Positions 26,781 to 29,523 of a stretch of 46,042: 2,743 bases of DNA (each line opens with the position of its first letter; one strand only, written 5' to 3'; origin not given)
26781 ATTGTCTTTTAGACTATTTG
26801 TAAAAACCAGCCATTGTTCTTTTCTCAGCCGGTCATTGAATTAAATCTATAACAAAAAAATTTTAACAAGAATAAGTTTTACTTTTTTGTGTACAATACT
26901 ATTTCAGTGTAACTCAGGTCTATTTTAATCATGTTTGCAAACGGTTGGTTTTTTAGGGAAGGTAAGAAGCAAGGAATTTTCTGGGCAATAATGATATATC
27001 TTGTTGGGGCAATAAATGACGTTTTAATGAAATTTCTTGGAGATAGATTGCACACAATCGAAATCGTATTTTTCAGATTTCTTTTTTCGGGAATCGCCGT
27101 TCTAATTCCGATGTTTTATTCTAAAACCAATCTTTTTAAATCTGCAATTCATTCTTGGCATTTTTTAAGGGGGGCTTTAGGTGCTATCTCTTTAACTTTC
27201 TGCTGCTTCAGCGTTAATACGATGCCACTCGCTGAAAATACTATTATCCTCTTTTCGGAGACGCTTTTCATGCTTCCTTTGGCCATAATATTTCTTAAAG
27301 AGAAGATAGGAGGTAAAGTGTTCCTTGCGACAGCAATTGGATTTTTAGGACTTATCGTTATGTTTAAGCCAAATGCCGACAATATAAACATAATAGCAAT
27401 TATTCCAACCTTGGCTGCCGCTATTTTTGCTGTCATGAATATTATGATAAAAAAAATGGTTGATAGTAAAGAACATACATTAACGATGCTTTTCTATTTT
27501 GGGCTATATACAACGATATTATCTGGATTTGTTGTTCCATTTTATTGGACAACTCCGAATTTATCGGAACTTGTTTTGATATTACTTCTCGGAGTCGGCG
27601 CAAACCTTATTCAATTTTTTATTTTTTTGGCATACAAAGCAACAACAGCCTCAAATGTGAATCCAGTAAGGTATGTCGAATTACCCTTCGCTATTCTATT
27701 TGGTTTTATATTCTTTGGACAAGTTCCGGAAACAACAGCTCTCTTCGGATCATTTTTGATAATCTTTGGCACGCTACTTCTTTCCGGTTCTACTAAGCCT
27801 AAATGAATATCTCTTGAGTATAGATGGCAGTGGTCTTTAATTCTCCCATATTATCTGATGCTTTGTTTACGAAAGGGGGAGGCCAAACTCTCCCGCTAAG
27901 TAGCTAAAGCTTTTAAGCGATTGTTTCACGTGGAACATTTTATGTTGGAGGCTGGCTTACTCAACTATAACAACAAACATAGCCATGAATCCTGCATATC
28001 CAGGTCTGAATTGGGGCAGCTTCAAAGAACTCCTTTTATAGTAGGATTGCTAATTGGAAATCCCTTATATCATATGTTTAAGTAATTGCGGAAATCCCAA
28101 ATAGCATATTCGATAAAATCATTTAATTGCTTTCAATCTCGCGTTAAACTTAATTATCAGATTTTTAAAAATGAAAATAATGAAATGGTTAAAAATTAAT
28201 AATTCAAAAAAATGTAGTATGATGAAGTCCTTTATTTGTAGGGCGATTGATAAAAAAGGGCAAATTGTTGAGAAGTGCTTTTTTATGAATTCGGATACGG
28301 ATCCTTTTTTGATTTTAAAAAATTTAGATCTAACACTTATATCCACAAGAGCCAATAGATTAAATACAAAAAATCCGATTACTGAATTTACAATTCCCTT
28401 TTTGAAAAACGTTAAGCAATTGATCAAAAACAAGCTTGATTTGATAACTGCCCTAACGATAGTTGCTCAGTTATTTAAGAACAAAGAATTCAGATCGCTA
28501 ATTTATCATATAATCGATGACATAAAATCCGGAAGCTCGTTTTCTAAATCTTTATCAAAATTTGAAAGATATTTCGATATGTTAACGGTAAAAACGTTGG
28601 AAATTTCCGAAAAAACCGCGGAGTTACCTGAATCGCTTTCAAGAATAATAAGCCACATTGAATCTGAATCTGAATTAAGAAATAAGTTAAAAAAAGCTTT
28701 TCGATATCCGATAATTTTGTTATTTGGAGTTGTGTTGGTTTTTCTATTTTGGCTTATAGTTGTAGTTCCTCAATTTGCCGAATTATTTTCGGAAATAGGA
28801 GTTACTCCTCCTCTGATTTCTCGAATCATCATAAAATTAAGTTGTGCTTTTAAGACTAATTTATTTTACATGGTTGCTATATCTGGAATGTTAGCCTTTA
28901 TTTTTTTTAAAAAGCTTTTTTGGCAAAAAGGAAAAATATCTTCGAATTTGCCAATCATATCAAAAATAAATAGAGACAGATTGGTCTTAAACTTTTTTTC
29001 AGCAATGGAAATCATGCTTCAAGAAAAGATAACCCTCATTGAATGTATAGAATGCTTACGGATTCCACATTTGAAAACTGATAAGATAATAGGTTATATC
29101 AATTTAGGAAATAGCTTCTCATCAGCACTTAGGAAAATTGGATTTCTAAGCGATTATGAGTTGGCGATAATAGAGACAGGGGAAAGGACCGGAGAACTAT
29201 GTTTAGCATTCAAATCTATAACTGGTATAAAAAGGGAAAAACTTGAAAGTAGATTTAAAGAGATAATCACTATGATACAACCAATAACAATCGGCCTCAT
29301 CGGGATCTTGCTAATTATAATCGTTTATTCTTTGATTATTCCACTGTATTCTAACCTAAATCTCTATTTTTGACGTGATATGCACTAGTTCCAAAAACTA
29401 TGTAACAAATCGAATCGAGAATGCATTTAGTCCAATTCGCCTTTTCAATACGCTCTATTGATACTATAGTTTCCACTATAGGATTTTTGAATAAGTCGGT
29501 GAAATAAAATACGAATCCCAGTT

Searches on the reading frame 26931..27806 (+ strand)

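Call 16: search_protein_families(library=pfam, max_evalue=0.00001, proteins=[window:26931-27806:+])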
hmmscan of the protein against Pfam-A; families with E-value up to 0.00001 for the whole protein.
window:26931-27806:+ (291 aa): 1 family
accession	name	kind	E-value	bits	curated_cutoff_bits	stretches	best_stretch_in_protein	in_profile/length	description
PF00892.27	EamA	-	3.1e-24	86.2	28.2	2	15-145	3-134/135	EamA-like transporter family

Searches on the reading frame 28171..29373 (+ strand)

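Call 16: search_protein_families(library=pfam, max_evalue=0.00001, proteins=[window:28171-29373:+])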
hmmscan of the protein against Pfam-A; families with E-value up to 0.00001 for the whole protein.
window:28171-29373:+ (400 aa): 1 family
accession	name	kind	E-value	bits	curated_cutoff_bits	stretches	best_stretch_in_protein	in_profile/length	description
PF00482.28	T2SSF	-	6.3e-34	117.1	25.2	2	77-200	1-125/125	Type II secretion system (T2SS), protein F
